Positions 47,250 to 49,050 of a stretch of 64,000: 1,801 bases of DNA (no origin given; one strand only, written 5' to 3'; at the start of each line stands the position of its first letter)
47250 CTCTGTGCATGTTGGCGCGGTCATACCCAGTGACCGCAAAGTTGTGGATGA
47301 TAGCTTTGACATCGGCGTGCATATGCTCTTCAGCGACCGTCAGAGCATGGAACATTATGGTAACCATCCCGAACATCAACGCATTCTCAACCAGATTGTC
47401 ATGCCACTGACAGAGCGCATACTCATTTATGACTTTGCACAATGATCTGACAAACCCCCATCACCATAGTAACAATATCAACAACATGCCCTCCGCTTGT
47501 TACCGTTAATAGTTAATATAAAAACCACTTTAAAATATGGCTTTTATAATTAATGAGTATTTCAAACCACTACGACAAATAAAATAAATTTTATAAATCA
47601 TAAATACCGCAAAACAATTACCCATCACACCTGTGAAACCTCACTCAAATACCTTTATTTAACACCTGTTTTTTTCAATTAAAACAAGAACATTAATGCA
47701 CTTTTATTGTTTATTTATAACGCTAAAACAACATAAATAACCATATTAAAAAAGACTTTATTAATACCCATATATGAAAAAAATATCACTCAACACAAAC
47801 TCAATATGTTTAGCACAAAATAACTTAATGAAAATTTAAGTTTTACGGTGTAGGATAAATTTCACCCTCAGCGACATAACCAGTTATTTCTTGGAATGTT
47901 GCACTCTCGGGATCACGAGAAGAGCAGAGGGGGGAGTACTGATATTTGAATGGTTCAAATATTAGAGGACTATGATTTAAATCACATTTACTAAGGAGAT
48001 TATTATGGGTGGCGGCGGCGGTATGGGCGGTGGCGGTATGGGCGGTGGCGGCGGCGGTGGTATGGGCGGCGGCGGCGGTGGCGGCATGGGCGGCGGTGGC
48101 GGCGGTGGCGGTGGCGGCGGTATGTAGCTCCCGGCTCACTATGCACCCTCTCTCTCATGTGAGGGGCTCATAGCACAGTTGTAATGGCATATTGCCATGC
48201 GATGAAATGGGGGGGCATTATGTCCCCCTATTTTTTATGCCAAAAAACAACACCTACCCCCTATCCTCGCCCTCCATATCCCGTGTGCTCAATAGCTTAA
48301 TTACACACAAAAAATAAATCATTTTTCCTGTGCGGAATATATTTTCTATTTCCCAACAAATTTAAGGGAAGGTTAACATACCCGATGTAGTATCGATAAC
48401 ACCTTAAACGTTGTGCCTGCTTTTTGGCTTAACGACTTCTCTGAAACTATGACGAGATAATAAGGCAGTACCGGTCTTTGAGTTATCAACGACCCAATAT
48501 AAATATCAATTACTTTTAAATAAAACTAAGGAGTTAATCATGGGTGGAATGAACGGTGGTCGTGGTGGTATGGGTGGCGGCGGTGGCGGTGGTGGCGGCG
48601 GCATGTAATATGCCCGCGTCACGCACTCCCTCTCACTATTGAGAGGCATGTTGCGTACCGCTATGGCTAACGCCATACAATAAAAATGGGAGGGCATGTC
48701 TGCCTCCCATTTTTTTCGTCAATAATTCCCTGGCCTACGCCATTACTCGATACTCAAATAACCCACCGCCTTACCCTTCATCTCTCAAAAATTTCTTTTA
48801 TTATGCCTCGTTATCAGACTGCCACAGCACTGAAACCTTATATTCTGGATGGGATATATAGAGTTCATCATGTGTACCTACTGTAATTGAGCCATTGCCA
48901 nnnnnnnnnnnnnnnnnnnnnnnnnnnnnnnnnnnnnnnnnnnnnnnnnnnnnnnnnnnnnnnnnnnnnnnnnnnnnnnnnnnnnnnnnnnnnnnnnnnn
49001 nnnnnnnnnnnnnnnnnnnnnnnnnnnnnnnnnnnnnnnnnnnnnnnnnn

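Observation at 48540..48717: Second, shorter paralog of the Gly/Met micro-ORF with the same 3' RNA architecture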

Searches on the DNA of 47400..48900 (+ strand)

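Call 4: search_rna_families(source=window, start=47400, end=48900, threshold=evalue, max_evalue=10)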
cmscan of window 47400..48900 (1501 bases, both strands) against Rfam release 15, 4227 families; matches with E-value up to 10: 6.
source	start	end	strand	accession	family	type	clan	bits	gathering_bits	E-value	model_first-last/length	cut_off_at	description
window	47805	47899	+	RF03421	mir-2558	Gene; miRNA;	-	22.6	70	0.17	1-84/84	no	mir-2558 microRNA precursor family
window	48675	48748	-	RF02029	sraA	Gene; sRNA;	-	20.5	56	3.4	1-95/95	no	sraA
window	48171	48238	+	RF02551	DapZ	Cis-reg;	-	18.5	56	3.1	1-78/78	no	ABC transporter regulator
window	48787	48833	-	RF02057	STnc40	Gene; sRNA;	-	17.9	45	5.9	1-70/70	no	Salmonella enterica sRNA STnc40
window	48202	48229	-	RF01785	blv_FSE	Cis-reg; frameshift_element;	-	17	34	4.1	1-27/27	no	ribosomal frameshift site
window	48116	48243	+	RF00558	L20_leader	Cis-reg; leader;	-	15.2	58.7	8.6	1-127/127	no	Ribosomal protein L20 leader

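Call 61: build_rna_model(alignment_id=A3)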
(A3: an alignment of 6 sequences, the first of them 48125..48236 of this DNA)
Model R1 built from alignment A3 (6 sequences, 115 columns); structure: RNAalifold consensus.
model positions 111; base pairs 29; branch points 2; effective number of sequences 1.36; information 0.59 bits per position. Calibrated on 0.2 Mb of random sequence (short: E-values are rough).
structure used (alignment columns):
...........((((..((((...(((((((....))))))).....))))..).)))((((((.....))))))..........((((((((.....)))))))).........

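Call 63: search_with_rna_model(model_id=R1, sources=[window, L001, L003, L007, L010, L013, L014, L015, L016, L017, L018, L031, L032, L033, L034, L005, L006, L011, L012], max_evalue=1)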
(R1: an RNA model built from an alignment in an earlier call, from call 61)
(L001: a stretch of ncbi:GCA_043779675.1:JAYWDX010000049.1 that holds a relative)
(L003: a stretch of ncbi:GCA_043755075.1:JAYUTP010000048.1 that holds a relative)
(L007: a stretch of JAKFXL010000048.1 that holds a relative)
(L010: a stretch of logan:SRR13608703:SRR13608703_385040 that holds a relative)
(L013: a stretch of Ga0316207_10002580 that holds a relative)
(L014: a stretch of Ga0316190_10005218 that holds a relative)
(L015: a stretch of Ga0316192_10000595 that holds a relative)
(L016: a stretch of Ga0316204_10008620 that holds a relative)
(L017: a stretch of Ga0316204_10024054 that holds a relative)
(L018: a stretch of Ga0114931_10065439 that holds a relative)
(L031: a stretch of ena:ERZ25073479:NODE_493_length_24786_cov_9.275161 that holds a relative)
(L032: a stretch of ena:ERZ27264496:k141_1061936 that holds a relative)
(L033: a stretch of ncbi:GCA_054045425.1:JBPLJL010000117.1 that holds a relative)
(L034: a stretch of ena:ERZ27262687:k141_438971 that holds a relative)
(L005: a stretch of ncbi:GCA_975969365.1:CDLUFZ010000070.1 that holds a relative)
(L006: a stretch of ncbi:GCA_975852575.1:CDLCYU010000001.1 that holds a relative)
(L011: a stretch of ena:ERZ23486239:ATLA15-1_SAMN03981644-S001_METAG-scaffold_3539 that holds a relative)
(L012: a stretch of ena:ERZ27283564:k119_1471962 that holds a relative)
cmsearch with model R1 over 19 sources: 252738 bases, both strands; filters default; matches with E-value up to 1: 34.
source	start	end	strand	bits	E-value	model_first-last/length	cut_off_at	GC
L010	4671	4780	-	123.6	5e-31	1-111/111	no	0.54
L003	10452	10560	-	116.9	3.3e-29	1-111/111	no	0.53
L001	9908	10017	-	112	7.5e-28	1-111/111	no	0.46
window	48606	48716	+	104.8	6.9e-26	1-111/111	no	0.49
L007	7861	7971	-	104.6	7.6e-26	1-111/111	no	0.48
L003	9867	9972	-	100.8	8.2e-25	1-111/111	no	0.52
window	48125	48236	+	94.4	4.6e-23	1-111/111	no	0.5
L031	6779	6883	-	27.3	8.9e-05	1-111/111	no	0.48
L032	6761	6850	-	26.3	0.00017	1-111/111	no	0.42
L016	1869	1985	-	23.7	0.00089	1-111/111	no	0.47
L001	9862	9942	+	23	0.0013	1-111/111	no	0.31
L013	5847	5914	+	22.6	0.0017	1-111/111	no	0.38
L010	4635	4705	+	22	0.0025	1-111/111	no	0.41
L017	4849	4915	+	21.3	0.004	1-111/111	no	0.37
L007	3883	3971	-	21.2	0.0042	1-111/111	no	0.51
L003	10421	10486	+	20.1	0.0082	1-111/111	no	0.39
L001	5823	5932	+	19.1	0.016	1-111/111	no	0.46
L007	3792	3916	+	18.7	0.02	1-111/111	no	0.45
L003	9866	9893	+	18.7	0.02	76-103/111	no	0.54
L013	5880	5957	-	17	0.058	1-111/111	no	0.36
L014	7816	7921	-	16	0.11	1-111/111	no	0.55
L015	7816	7921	-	16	0.11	1-111/111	no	0.55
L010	619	688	+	15.3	0.17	1-111/111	no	0.46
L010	654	742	-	14.9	0.21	1-111/111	no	0.51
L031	4881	4946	+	14.2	0.33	1-111/111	no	0.41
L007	7816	7897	+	13.3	0.6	1-111/111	no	0.41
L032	6695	6794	+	12.8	0.81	1-111/111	no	0.47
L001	5899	5986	-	12.7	0.84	1-111/111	no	0.44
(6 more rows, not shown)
